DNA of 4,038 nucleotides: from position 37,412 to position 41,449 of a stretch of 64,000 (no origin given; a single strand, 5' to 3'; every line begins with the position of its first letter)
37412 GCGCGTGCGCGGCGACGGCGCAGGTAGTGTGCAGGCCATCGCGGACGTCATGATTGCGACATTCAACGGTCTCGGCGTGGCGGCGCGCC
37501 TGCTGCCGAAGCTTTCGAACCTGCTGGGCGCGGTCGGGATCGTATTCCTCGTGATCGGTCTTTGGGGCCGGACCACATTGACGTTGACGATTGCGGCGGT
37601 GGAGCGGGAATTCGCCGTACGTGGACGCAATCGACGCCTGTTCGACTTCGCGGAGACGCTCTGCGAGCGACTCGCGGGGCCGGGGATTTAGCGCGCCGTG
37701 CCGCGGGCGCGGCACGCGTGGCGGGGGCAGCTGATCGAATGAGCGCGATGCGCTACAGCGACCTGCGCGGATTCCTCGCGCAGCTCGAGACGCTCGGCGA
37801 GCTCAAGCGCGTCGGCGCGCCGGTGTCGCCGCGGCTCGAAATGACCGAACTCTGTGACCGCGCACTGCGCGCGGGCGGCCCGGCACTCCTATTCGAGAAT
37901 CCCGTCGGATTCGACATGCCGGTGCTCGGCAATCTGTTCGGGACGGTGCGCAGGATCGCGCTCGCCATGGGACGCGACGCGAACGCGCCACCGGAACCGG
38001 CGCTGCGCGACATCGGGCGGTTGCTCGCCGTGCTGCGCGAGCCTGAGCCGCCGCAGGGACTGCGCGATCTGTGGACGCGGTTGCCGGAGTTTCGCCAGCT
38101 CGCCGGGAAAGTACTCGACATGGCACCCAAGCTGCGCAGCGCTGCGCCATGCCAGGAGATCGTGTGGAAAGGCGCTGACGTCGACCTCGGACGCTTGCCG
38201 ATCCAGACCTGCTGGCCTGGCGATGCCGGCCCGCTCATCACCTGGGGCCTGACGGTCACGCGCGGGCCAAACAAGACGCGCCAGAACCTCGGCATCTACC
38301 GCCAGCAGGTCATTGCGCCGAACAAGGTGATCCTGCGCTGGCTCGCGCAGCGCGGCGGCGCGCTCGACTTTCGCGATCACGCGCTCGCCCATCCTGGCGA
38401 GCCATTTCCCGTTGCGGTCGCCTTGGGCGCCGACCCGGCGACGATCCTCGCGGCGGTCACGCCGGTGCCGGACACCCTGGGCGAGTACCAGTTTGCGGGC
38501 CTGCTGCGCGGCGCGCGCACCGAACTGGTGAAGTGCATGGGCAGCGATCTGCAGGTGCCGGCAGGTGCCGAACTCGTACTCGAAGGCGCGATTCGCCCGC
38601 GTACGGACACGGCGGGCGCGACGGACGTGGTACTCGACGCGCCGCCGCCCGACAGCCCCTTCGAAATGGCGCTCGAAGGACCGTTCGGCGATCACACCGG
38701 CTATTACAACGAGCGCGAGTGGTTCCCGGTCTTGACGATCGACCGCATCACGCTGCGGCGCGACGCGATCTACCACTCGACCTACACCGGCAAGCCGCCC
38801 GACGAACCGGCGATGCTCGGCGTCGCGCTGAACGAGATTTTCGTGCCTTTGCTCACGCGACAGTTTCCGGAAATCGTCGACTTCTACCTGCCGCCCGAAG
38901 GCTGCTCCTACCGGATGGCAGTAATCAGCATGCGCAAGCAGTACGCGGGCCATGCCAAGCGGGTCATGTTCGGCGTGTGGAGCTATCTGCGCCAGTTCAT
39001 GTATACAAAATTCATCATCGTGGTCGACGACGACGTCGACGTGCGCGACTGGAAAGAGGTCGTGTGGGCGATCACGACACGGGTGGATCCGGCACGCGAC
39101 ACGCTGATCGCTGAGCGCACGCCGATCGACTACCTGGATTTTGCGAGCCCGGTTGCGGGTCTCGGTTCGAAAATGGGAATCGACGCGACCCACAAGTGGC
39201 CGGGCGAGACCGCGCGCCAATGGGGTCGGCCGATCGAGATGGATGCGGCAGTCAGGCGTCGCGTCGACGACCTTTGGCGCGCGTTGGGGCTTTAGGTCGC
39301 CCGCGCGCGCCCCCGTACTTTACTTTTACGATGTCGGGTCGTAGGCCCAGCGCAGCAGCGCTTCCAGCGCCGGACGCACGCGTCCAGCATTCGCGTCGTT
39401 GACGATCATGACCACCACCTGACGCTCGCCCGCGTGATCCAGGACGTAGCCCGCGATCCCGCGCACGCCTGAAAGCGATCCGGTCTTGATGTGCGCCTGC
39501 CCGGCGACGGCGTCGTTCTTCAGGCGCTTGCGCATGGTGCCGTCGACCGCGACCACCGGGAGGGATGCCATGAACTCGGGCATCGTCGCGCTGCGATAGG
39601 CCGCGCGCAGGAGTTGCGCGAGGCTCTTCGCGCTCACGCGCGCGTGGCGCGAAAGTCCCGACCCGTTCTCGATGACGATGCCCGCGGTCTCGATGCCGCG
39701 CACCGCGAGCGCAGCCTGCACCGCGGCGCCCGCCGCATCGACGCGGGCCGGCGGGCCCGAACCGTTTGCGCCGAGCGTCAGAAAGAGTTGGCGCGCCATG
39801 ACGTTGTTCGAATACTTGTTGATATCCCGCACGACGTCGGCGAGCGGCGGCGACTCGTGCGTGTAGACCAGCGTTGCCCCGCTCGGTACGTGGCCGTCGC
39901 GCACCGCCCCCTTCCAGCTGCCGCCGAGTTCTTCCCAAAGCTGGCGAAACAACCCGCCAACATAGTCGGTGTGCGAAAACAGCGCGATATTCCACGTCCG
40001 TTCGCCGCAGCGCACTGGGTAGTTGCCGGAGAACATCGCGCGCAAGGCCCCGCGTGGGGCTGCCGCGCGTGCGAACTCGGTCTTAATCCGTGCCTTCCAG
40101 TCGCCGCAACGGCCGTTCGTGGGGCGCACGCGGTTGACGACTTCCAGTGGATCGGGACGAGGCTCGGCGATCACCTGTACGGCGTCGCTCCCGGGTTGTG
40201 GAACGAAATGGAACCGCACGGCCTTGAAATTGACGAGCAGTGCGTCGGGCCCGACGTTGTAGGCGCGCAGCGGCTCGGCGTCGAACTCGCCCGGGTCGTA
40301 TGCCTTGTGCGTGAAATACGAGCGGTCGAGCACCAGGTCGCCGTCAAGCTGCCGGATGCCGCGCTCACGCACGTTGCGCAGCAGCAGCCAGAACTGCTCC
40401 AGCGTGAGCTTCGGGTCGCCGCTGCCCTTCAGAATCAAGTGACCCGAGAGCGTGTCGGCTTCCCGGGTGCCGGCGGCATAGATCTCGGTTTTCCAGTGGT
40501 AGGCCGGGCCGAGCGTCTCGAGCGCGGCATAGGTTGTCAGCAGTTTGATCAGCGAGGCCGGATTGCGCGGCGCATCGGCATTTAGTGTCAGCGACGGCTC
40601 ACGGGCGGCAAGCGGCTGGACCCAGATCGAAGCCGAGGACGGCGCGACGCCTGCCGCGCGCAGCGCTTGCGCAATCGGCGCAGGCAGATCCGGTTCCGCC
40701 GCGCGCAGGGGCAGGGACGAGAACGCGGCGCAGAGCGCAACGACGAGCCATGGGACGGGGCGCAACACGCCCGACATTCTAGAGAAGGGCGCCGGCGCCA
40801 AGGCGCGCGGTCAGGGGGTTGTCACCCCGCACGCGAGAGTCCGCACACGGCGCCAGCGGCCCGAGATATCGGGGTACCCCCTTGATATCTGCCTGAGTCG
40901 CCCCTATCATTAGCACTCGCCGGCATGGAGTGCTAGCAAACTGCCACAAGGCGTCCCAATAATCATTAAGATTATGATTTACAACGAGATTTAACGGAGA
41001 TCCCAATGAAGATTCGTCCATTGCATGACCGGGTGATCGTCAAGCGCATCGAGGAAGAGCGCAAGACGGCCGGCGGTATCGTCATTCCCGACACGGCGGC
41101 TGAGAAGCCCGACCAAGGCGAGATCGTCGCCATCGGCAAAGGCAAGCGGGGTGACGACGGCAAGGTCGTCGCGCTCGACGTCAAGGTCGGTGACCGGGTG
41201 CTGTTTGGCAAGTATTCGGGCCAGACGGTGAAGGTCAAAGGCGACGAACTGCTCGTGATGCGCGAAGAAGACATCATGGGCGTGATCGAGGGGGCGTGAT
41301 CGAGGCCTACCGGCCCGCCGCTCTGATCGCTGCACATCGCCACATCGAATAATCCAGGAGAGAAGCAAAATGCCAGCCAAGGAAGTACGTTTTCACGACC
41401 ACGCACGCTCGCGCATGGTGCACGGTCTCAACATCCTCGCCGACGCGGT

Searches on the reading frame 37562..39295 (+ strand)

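Call 47: search_protein_families(library=pfam, proteins=[window:37562-39295:+], max_evalue=0.00001)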
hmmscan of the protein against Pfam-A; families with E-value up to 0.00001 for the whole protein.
window:37562-39295:+ (577 aa): 3 families
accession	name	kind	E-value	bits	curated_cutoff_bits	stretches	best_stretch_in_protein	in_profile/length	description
PF01977.22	UbiD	-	6.1e-75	251.4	23.3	1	193-412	6-206/206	3-octaprenyl-4-hydroxybenzoate carboxy-lyase Rift-related domain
PF20696.2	UbiD_C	-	6e-48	162.5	24.2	1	418-542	2-127/127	3-octaprenyl-4-hydroxybenzoate carboxy-lyase C-terminal domain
PF20695.2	UbiD_N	-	3.2e-26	91.7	24.3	1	72-142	1-69/78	3-octaprenyl-4-hydroxybenzoate carboxy-lyase N-terminal domain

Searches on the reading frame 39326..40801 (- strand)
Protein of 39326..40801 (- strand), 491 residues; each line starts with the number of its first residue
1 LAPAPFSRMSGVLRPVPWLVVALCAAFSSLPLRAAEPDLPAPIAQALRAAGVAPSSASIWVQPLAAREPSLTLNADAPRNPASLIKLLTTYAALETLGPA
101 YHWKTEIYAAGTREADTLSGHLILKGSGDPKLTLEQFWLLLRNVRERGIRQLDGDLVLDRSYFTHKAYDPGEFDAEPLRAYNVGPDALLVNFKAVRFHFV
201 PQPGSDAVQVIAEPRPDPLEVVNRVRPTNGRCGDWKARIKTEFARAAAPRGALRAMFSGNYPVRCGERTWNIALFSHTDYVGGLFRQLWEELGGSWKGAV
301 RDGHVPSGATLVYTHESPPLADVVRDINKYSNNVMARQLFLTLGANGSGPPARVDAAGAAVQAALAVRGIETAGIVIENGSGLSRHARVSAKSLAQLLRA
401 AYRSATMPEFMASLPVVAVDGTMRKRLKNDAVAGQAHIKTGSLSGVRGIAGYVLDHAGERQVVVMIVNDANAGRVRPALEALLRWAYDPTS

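Call 46: search_protein_families(library=pfam, proteins=[window:39326-40801:-], max_evalue=0.00001)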
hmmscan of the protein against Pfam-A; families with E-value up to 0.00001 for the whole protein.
window:39326-40801:- (491 aa): 1 family
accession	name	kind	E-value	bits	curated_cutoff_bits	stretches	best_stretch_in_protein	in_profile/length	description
PF02113.21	Peptidase_S13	-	6.7e-85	285.9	22.8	1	53-472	15-429/444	D-Ala-D-Ala carboxypeptidase 3 (S13) family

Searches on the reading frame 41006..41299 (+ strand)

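Call 46: search_protein_families(library=pfam, proteins=[window:41006-41299:+], max_evalue=0.00001)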
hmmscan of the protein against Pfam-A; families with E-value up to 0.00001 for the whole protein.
window:41006-41299:+ (97 aa): 1 family
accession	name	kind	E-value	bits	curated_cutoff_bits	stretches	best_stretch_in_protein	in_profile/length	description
PF00166.26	Cpn10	-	6.1e-36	122.8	21.1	1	2-94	1-93/93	Chaperonin 10 Kd subunit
